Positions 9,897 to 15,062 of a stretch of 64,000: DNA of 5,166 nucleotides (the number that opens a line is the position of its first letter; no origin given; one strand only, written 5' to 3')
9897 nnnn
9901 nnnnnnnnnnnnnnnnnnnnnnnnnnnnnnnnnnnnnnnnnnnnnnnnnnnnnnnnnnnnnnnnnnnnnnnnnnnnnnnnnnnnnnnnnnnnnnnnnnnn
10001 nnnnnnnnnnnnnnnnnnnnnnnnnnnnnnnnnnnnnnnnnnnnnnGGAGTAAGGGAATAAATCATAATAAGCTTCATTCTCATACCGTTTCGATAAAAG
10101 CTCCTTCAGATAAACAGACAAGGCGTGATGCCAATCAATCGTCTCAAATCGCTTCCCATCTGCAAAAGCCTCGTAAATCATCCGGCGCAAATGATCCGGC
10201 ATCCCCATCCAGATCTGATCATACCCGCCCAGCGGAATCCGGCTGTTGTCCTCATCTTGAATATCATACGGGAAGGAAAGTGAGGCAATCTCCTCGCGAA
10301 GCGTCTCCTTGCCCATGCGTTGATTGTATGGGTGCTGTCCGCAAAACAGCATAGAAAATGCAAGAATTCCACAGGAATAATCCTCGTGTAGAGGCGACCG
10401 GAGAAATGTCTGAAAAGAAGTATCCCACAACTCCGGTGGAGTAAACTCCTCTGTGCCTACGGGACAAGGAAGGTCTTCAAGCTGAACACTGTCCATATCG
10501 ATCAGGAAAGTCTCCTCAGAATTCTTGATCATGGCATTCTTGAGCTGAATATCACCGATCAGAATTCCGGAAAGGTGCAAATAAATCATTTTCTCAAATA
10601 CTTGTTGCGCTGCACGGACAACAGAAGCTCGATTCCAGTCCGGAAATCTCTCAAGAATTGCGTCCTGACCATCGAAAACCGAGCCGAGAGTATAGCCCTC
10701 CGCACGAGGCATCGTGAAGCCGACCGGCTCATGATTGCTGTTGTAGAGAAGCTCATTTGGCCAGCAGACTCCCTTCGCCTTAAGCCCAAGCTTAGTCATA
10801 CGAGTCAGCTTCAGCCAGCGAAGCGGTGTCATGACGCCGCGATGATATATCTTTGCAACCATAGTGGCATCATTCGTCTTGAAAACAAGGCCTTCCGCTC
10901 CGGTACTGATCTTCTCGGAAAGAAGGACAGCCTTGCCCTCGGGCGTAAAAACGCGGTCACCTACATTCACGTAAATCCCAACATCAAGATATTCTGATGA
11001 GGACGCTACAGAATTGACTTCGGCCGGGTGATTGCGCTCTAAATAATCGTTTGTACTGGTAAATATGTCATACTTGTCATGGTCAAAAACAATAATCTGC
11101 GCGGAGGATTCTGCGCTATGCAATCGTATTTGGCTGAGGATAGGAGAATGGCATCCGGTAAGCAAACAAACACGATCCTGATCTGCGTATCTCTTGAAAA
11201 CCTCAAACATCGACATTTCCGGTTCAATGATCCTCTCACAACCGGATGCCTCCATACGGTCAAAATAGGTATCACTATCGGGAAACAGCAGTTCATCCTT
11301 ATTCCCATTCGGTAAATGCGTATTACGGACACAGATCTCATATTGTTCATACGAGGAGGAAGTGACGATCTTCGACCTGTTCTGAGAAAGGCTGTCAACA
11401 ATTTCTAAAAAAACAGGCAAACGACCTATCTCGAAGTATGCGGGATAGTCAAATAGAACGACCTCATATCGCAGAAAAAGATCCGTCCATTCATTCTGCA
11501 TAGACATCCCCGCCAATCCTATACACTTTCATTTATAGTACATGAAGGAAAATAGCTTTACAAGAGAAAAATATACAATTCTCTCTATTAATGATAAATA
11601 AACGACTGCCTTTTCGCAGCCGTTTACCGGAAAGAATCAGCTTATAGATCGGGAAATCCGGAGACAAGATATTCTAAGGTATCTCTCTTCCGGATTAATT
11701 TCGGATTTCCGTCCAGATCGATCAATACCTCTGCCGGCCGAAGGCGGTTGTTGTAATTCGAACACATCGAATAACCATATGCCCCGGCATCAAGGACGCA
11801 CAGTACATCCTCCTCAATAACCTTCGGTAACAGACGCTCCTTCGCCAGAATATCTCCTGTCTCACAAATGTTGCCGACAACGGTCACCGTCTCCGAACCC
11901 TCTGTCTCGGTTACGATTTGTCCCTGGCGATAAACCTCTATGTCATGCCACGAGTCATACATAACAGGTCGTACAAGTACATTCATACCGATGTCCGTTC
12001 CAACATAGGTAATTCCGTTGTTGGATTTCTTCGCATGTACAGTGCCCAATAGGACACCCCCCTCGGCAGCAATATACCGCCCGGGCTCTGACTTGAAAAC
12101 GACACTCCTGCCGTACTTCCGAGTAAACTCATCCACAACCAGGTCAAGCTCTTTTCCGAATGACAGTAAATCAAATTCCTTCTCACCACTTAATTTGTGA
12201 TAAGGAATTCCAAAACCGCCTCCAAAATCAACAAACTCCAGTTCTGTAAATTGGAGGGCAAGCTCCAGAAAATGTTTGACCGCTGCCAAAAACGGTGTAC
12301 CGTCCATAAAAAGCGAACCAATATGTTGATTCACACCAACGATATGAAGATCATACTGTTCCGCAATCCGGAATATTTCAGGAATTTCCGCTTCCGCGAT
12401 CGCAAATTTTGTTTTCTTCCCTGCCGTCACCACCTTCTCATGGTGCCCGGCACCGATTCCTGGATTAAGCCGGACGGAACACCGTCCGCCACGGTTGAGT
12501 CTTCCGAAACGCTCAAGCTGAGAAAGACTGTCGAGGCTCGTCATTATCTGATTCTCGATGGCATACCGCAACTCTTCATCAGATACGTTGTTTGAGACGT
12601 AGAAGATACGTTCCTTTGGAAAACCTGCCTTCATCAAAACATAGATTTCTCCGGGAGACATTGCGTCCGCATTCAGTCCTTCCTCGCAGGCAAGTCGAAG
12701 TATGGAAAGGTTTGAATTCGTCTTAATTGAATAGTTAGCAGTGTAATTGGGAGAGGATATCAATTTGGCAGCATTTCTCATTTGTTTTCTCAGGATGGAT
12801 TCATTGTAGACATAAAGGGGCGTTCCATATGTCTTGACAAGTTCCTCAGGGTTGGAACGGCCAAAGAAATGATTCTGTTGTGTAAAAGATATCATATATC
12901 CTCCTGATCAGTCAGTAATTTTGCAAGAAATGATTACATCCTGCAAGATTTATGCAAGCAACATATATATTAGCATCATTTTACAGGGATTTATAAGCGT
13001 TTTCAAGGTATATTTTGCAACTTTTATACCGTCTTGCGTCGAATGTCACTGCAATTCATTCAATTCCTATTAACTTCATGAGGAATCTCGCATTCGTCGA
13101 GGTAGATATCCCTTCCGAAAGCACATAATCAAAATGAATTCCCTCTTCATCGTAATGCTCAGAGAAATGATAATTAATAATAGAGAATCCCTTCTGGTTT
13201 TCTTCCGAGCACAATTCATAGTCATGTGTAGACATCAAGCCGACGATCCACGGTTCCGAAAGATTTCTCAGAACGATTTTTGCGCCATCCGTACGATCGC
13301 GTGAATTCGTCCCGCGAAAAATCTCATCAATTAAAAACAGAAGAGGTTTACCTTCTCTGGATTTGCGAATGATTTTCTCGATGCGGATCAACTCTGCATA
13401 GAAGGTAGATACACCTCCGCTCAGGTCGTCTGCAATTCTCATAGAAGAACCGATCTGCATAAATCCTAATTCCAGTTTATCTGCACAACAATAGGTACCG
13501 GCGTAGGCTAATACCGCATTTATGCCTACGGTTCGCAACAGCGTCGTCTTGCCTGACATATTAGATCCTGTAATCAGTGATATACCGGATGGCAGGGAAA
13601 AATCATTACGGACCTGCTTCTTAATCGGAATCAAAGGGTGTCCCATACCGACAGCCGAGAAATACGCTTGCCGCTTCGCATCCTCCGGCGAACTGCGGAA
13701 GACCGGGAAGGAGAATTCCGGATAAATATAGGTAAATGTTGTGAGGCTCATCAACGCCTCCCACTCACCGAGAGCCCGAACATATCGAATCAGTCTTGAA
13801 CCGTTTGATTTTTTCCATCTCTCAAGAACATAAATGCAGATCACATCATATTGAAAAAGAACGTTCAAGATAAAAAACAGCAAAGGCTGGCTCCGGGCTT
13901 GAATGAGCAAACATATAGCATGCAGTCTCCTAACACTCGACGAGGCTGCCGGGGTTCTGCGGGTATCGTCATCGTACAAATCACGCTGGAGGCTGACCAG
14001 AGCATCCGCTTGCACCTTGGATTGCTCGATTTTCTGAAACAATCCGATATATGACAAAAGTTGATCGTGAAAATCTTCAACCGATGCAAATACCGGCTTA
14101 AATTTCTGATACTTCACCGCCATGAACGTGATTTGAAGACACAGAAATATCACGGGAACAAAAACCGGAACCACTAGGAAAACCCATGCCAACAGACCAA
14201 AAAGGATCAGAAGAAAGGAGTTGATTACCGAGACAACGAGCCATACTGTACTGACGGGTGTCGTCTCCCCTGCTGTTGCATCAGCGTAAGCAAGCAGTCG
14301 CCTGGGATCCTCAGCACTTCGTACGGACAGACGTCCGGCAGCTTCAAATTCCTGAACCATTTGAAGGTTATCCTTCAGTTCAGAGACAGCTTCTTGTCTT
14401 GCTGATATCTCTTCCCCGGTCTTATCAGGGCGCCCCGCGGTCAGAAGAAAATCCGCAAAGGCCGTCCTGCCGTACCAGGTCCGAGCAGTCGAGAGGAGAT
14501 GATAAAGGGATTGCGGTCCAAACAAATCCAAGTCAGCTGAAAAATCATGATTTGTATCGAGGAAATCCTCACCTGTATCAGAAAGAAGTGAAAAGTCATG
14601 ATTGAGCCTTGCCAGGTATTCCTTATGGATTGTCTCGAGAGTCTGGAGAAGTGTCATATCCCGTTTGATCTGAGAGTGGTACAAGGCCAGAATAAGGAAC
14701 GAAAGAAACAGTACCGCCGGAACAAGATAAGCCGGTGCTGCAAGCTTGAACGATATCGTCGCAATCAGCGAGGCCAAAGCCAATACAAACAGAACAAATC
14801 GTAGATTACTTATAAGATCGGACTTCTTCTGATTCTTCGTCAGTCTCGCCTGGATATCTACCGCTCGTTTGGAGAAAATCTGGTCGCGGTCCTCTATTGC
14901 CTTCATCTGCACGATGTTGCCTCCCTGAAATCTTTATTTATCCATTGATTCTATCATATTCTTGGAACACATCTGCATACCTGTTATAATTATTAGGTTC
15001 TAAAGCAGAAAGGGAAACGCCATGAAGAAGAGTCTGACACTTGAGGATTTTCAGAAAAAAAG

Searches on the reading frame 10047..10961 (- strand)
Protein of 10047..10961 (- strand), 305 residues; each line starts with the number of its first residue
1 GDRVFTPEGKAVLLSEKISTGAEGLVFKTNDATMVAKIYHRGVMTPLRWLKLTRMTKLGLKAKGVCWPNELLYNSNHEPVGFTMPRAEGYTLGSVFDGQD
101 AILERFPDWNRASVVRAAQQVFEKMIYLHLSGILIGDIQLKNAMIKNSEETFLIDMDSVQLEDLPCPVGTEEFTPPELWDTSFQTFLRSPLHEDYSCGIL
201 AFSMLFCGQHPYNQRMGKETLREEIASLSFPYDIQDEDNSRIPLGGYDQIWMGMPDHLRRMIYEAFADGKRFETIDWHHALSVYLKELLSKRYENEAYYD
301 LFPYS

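Call 81: search_protein_representatives(protein=window:10047-10961:-)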
Query: 305 residues. Proteins with E-value up to 0.001 (for the whole library): 5746; up to 1e-10: 3549; up to 1e-30: 535. The best 150 are listed.
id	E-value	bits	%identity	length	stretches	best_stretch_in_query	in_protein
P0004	8.1e-155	531.0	72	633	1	1-304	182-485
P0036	3.3e-126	437.0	60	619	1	1-304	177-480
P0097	5.3e-103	360.8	53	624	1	1-304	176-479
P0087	1.2e-98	346.4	72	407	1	1-206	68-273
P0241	3.7e-92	325.2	49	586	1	11-303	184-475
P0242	7.7e-71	255.2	43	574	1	1-288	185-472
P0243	4.6e-70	252.6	41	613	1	1-296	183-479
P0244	5.4e-69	249.1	42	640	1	2-284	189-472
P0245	3.3e-62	226.8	40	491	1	1-273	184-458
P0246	3.8e-62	226.6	39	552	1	2-272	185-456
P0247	7.6e-62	225.6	40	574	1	2-285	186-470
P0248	4.2e-59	216.6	37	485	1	3-273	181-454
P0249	4.9e-57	209.8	36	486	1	2-285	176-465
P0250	7.6e-57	209.2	39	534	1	1-286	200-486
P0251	8.4e-57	209.1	38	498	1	3-288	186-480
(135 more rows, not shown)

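Call 85: search_protein_families(library=pfam, alignment_id=A6, max_evalue=0.001)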
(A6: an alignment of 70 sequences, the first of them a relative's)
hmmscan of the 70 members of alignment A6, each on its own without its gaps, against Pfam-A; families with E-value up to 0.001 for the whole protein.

A. member 1, P0241 (586 aa): 0 families

B. families by the number of members that match (of 70 scanned): 24 families
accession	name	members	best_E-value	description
PF00069.31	Pkinase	67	8.8e-15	Protein kinase domain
PF13451.12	zf_Tbcl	18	2.5e-10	Probable treble clef domain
PF13638.12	PIN_4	17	1.6e-09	PIN domain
PF07714.23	PK_Tyr_Ser-Thr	9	4.3e-07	Protein tyrosine and serine/threonine kinase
PF16289.11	PIN_12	4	3.5e-05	PIN domain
PF04760.21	IF2_N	3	1.3e-11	Translation initiation factor IF-2, N-terminal region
PF08238.18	Sel1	1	3.9e-40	Sel1 repeat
PF02481.21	DNA_processg_A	1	2.4e-21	DNA recombination-mediator protein A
PF13637.12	Ank_4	1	4e-17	Ankyrin repeats (many copies)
PF00023.36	Ank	1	9.5e-17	Ankyrin repeat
PF12796.13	Ank_2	1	3.8e-14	Ankyrin repeats (3 copies)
PF13857.12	Ank_5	1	8.6e-14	Ankyrin repeats (many copies)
PF03966.22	Trm112p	1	2.1e-10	Trm112p-like protein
PF13606.12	Ank_3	1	1.1e-08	Ankyrin repeat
PF18477.7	PIN_9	1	2.3e-08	PIN like domain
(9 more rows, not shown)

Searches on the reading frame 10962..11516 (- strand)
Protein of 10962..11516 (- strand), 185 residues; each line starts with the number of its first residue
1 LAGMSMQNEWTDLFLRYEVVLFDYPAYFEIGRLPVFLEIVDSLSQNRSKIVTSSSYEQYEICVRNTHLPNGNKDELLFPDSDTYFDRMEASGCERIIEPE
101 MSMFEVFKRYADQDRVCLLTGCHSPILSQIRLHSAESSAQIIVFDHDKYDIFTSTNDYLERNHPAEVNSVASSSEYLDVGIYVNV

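Call 54: search_protein_families(library=pfam, proteins=[window:10962-11516:-], max_evalue=5)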
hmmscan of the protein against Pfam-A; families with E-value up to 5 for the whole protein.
window:10962-11516:- (185 aa): 0 families

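Call 62: predict_structure(alignment_id=A4)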
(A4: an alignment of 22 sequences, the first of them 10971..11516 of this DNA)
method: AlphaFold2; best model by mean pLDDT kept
length: 182 residues; sequences in the alignment: 22
mean_pLDDT: 88.0   pTM: 0.82
mean pLDDT of the five models: 88.0, 87.4, 85.9, 85.9, 85.4
residues with pLDDT >= 90: 131; 70-90: 22; 50-70: 24; < 50: 5
segments of 3 or more residues with pLDDT < 50: 1-4
pLDDT, mean of each block of 10 residues (from residue 1): 64 96 96 94 97 94 76 67 95 97 97 96 95 93 96 96 79 63 51
secondary structure, 60 per line:
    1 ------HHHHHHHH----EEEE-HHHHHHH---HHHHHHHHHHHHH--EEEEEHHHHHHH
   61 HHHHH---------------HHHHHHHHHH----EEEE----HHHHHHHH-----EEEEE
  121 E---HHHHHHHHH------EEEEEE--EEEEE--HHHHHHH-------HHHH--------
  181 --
elements in order: H7-14 E19-22 H24-30 H34-46 E49-53 H54-65 H81-90 E95-98 H103-110 E116-121 H125-133 E140-145 E148-152 H155-161 H169-172

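Call 64: fold_search(model_id=the predicted structure, library=pdb)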
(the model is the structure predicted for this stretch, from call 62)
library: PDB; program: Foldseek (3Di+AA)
matches with E <= 10: 1174; with E <= 0.001: 0
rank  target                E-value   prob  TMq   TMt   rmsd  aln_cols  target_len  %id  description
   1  6g80_A                1.4e-03  0.99  0.39  0.35   6.3       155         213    9  Structure of Mycobacterium hassiacum MeT1 from orthorhombic crystals. (released 2019-01-16)
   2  7lrh_D                2.9e-03  0.94  0.35  0.31   7.1       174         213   12  C-terminal domain of RibD from Brucella abortus (5-amino-6-ribosylamino-2,4(1H,3H)-pyrimidinedione 5'-phosphate reduct (released 2022-03-16)
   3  3h9g_C                4.3e-03  0.93  0.35  0.22   6.5       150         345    9  Crystal structure of E. coli MccB + MccA-N7isoASN (released 2009-06-16)
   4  7scf_A                4.8e-03  0.99  0.39  0.25   5.1       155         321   10  M. tb EgtD in complex with HD2 (released 2021-12-01)
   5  1o4w                  5.5e-03  0.99  0.39  0.52   5.5       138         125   10  CRYSTAL STRUCTURE OF a PIN (PILT N-TERMINUS) DOMAIN CONTAINING PROTEIN (AF0591) FROM ARCHAEOGLOBUS FULGIDUS AT 1.90 A RE (released 2003-07-29)
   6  5oql_P                6.2e-03  0.99  0.41  0.40   5.6       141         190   16  Cryo-EM structure of the 90S pre-ribosome from Chaetomium thermophilum (released 2017-10-11)
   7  5f34_C                6.7e-03  0.60  0.27  0.22   9.3       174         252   12  Crystal structure of membrane associated PatA from Mycobacterium smegmatis in complex with S-hexadecyl Coenzyme A - P2 (released 2016-03-09)
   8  6om4_A                7.1e-03  0.89  0.35  0.22   6.4       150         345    9  The structure of Microcin C7 biosynthetic enzyme MccB in complex with N-formylated MccA (released 2019-05-22)
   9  6fnr_A                1.3e-02  0.95  0.36  0.23   8.7       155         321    6  Ergothioneine-biosynthetic methyltransferase EgtD in complex with chlorohistidine (released 2018-06-13)
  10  4kdr                  1.3e-02  0.84  0.34  0.31   7.2       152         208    9  Crystal Structure of UBIG/SAH complex (released 2014-04-30)
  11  7lrh_C                1.5e-02  0.82  0.36  0.32   7.0       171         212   13  C-terminal domain of RibD from Brucella abortus (5-amino-6-ribosylamino-2,4(1H,3H)-pyrimidinedione 5'-phosphate reduct (released 2022-03-16)
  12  7lrh_A                1.5e-02  0.72  0.33  0.30   7.9       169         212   12  C-terminal domain of RibD from Brucella abortus (5-amino-6-ribosylamino-2,4(1H,3H)-pyrimidinedione 5'-phosphate reduct (released 2022-03-16)
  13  6om4_B                1.7e-02  0.75  0.35  0.22   6.6       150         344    9  The structure of Microcin C7 biosynthetic enzyme MccB in complex with N-formylated MccA (released 2019-05-22)
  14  3mti_A                1.8e-02  0.80  0.35  0.37   6.9       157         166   11  The Crystal Structure of a rRNA Methylase from Streptococcus thermophilus to 1.95A (released 2010-05-12)
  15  3h5a_D                2.0e-02  0.63  0.31  0.20   7.0       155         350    9  Crystal structure of E. coli MccB (released 2009-06-16)
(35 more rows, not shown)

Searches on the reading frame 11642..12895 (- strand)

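Call 4: search_protein_families(library=pfam, proteins=[window:11642-12895:-], max_evalue=0.01)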
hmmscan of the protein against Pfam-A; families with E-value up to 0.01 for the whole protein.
window:11642-12895:- (417 aa): 3 families
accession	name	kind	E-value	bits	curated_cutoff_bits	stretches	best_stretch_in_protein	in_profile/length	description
PF02784.22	Orn_Arg_deC_N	-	2.6e-40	138.8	23.4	1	35-277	4-247/247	Pyridoxal-dependent decarboxylase, pyridoxal binding domain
PF00278.28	Orn_DAP_Arg_deC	-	8.6e-21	74.5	23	1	102-371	5-95/95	Pyridoxal-dependent decarboxylase, C-terminal sheet domain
PF01168.26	Ala_racemase_N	-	0.0025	18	24.1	1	83-213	58-178/220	Alanine racemase, N-terminal domain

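Call 6: search_protein_families(library=ncbifam, proteins=[window:11642-12895:-], max_evalue=0.01)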
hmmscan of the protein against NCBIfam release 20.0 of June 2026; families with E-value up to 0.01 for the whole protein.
window:11642-12895:- (417 aa): 8 families
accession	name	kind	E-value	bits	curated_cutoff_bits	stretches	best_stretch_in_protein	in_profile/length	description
TIGR01048.1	lysA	equivalog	6.4e-107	357.6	297.9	1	11-411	11-413/417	diaminopimelate decarboxylase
NF006515.0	PRK08961.1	equivalog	2e-82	277.5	802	1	22-393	500-860/861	bifunctional aspartate kinase/diaminopimelate decarboxylase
NF052544.1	OrLyDeCDokD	equivalog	7.3e-42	143.5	700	1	7-412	24-457/461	ornithine/lysine decarboxylase DokD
TIGR03099.1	dCO2ase_PEP1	hypoth_equivalog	2.2e-40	139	478.45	1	16-381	15-387/398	pyridoxal-dependent decarboxylase, exosortase A system-associated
NF041039.1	FslC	exception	2.8e-18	66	500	1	15-406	18-417/418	rhizoferrin biosystnesis N-citrylornithine decarboxylase FslC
TIGR01047.1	nspC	equivalog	2.3e-07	29.6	409.05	1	25-401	3-368/380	carboxynorspermidine decarboxylase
TIGR01273.1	speA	equivalog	3.1e-07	29.3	624.1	1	148-292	201-354/624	arginine decarboxylase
NF003763.0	PRK05354.1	equivalog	2.5e-05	23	369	1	149-293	210-363/636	biosynthetic arginine decarboxylase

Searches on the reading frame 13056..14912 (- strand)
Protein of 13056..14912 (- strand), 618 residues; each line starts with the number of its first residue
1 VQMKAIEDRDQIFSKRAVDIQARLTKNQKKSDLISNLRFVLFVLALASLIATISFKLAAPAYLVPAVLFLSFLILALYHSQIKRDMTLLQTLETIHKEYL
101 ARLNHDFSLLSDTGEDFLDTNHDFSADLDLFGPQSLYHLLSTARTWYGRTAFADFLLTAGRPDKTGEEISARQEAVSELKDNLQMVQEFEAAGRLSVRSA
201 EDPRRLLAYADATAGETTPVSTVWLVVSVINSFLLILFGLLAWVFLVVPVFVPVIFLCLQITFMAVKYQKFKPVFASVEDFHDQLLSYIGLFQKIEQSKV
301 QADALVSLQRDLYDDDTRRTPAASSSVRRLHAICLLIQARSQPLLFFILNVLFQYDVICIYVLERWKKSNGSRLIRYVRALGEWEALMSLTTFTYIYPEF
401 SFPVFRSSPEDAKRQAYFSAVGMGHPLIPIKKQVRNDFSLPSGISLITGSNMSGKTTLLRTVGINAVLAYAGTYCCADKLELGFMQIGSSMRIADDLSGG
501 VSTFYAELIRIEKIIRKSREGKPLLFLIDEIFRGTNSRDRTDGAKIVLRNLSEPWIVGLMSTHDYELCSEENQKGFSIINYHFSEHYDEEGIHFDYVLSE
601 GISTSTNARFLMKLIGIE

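Call 4: search_protein_families(library=pfam, proteins=[window:13056-14912:-], max_evalue=0.01)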
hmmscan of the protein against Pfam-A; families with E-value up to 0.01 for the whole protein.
window:13056-14912:- (618 aa): 3 families
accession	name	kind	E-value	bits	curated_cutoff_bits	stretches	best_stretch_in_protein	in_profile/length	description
PF00488.27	MutS_V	-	1.4e-23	84.3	30.2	1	446-604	2-159/188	MutS domain V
PF05192.23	MutS_III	-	0.0036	18.1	34.1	0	134-208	19-86/194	MutS domain III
PF09818.15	ABC_ATPase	-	0.0078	15.7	23.2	0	438-462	75-99/283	P-loop domain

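Call 6: search_protein_families(library=ncbifam, proteins=[window:13056-14912:-], max_evalue=0.01)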
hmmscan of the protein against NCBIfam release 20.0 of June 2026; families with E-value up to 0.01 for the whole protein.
window:13056-14912:- (618 aa): 5 families
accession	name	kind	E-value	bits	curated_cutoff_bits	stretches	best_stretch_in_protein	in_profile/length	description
NF003810.1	PRK05399.1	equivalog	4e-27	95.2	480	1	424-604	577-764/793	DNA mismatch repair protein MutS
NF052383.1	ATPase_KamC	equivalog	8.5e-26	90.8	300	1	437-574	302-437/508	lysine 5,6-aminomutase reactivase ATPase KamC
TIGR01070.1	mutS1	equivalog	5.7e-25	87.8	641.7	1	431-602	579-751/840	DNA mismatch repair protein MutS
TIGR01069.2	mutS2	equivalog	6.9e-15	54.5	400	1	412-568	295-453/790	endonuclease MutS2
NF045487.1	ASRP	equivalog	0.0029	16.3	300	1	436-468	8-38/593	archaea-specific SMC-related protein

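Call 54: search_protein_families(library=pfam, proteins=[window:13056-14912:-], max_evalue=5)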
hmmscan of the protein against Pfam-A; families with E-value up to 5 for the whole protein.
window:13056-14912:- (618 aa): 8 families
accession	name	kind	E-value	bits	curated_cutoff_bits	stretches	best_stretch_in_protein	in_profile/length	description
PF00488.27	MutS_V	-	1.4e-23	84.3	30.2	1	446-604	2-159/188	MutS domain V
PF05192.23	MutS_III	-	0.0036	18.1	34.1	1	134-208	19-86/194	MutS domain III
PF09818.15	ABC_ATPase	-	0.0078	15.7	23.2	1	438-462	75-99/283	P-loop domain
PF13476.12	AAA_23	-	0.012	16.7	27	1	438-460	15-37/201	AAA domain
PF20990.2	DUF2207_C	-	0.021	14.9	33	1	26-82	130-192/247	Predicted membrane protein (DUF2207) C-terminal domain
PF13555.12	AAA_29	-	0.053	13.7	27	1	442-459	22-39/61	P-loop containing region of AAA domain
PF14256.11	YwiC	-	0.07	13.8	25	1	35-92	55-112/126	YwiC-like protein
PF00487.30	FA_desaturase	-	0.16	12.1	29.7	0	22-79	124-184/253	Fatty acid desaturase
